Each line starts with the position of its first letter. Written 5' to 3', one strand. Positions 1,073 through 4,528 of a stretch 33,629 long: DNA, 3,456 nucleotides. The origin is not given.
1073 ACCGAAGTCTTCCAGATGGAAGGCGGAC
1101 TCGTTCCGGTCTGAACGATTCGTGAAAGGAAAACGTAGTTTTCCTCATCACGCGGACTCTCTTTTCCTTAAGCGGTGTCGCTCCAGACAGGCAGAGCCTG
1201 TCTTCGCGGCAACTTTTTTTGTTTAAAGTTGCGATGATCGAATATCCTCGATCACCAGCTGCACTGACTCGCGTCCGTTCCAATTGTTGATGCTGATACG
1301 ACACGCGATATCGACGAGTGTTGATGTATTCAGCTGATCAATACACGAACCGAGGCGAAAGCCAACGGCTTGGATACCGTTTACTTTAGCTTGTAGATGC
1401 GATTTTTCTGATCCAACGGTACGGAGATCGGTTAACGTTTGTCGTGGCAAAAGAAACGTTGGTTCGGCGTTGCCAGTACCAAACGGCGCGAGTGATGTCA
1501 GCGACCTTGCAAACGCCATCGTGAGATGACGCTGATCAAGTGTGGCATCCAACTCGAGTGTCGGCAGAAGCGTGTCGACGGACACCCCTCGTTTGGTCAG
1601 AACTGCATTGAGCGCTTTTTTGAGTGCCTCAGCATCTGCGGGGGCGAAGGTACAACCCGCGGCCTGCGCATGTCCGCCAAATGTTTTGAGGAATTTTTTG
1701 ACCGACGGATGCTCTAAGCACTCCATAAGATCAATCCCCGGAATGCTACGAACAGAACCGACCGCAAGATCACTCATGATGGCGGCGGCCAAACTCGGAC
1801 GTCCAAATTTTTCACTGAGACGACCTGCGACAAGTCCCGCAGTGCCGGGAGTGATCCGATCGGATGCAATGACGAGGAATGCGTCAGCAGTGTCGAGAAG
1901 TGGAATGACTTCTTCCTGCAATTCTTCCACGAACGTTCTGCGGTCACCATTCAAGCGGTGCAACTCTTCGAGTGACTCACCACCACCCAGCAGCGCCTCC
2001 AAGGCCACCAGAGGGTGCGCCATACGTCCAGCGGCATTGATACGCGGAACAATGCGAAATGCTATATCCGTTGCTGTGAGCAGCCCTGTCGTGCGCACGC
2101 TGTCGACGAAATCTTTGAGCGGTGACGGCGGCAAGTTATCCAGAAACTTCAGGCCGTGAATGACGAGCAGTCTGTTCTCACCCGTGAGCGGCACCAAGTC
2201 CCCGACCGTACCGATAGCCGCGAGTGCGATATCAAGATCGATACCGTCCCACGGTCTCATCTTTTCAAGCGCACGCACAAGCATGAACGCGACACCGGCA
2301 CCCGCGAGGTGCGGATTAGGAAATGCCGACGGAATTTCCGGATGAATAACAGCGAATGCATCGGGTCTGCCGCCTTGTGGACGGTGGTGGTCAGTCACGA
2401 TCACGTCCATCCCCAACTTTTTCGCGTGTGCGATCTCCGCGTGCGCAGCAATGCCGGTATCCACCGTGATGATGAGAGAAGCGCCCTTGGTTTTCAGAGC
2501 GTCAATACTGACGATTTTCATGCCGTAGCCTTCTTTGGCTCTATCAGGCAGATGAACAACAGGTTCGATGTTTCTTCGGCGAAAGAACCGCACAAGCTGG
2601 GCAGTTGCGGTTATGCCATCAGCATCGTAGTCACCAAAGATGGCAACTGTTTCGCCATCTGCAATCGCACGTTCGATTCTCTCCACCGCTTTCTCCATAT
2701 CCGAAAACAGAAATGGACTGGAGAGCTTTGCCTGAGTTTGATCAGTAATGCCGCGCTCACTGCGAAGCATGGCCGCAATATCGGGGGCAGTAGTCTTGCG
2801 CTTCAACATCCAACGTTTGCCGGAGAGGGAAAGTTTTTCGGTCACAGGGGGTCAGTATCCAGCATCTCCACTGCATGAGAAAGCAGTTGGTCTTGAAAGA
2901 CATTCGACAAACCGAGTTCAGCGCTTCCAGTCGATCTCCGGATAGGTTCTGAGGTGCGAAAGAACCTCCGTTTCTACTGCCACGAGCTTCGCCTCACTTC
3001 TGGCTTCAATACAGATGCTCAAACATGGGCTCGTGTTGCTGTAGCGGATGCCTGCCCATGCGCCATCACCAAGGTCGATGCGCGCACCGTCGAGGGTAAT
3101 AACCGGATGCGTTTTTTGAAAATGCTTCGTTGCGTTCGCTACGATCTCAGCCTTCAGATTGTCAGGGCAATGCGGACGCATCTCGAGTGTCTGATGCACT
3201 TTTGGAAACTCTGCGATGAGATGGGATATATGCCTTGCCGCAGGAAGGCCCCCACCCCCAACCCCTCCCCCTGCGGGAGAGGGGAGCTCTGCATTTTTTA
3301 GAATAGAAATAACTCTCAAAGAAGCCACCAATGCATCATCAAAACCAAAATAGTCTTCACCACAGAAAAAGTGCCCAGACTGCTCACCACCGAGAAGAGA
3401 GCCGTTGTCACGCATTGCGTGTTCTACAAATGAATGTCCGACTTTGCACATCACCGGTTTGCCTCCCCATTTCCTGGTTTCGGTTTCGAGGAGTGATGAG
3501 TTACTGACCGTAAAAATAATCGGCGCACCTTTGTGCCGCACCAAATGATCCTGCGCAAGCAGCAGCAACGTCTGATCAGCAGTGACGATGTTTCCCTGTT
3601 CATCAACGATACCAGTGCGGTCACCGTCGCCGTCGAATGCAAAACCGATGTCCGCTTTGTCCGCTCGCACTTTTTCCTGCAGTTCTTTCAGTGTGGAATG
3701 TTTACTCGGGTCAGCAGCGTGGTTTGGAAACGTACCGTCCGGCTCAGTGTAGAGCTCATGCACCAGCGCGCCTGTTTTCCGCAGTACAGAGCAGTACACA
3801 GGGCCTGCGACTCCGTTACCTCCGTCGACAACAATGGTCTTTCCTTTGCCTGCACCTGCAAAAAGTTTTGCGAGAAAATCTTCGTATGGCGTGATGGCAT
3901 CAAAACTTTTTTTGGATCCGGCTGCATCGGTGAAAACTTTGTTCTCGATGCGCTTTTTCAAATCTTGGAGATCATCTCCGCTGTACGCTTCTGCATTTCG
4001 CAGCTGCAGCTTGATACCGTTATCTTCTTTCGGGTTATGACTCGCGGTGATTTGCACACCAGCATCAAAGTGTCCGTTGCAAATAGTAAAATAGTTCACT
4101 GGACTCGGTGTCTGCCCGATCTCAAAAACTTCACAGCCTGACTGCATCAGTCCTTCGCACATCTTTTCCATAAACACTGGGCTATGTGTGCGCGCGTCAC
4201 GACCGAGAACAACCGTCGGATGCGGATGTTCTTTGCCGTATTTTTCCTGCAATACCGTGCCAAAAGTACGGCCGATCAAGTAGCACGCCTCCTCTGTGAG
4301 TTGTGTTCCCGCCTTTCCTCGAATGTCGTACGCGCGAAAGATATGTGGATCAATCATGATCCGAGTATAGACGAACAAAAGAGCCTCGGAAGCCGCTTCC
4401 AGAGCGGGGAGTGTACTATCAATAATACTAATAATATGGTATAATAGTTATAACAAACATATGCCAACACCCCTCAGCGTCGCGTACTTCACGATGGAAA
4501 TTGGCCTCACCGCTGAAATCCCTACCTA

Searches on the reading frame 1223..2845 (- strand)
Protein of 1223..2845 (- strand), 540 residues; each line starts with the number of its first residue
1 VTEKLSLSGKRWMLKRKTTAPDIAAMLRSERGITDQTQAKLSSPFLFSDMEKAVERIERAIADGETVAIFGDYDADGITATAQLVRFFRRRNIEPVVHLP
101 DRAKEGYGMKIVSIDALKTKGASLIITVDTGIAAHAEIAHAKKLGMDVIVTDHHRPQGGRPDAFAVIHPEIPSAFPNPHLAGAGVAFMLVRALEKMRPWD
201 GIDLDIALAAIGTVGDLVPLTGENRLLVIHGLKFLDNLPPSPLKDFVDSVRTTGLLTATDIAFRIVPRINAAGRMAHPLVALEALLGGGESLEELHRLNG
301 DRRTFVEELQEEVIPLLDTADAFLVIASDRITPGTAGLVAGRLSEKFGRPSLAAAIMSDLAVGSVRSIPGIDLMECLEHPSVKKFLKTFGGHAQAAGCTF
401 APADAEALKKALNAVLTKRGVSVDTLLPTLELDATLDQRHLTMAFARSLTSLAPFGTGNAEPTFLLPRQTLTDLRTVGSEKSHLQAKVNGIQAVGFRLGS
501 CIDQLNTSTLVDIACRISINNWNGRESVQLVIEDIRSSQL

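Call 7: search_protein_families(library=pfam, proteins=[window:1223-2845:-])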
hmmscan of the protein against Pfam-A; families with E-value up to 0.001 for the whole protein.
window:1223-2845:- (540 aa): 3 families
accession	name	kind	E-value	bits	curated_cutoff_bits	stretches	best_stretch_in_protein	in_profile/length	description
PF17768.7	RecJ_OB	-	1e-25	90.3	27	1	432-534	1-107/107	RecJ OB domain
PF01368.27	DHH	-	6.9e-22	78.5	28.1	1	67-197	2-109/125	DHH family, N-terminal domain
PF02272.25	DHHA1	-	1e-08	36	25.9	1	324-417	5-101/102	DHHA1 domain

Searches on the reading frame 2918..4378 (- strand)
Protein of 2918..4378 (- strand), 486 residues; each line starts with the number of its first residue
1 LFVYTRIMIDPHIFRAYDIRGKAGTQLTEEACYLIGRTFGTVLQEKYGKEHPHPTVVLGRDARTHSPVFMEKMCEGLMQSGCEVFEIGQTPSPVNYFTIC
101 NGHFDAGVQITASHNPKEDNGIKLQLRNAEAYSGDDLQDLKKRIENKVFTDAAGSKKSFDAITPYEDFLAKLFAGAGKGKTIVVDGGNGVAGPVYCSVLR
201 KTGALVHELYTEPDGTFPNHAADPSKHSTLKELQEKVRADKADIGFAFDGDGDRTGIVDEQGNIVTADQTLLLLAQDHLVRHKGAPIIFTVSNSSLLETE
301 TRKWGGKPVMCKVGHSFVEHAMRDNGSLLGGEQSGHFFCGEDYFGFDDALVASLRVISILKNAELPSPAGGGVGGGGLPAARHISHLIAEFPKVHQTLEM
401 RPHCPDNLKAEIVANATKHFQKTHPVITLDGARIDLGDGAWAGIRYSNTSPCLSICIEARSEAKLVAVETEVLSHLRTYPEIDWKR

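Call 7: search_protein_families(library=pfam, proteins=[window:2918-4378:-])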
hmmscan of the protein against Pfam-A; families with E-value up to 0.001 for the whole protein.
window:2918-4378:- (486 aa): 4 families
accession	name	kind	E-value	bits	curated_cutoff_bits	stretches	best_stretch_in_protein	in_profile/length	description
PF02878.22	PGM_PMM_I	-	7.1e-33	113.6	22.5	1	13-148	3-135/138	Phosphoglucomutase/phosphomannomutase, alpha/beta/alpha domain I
PF02879.22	PGM_PMM_II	-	1.2e-23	84.1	29.3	1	167-262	5-103/103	Phosphoglucomutase/phosphomannomutase, alpha/beta/alpha domain II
PF02880.22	PGM_PMM_III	-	9.1e-20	71.4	20.7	1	267-363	2-100/115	Phosphoglucomutase/phosphomannomutase, alpha/beta/alpha domain III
PF00408.26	PGM_PMM_IV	-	8.9e-07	29.3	23.1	1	409-472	11-65/68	Phosphoglucomutase/phosphomannomutase, C-terminal domain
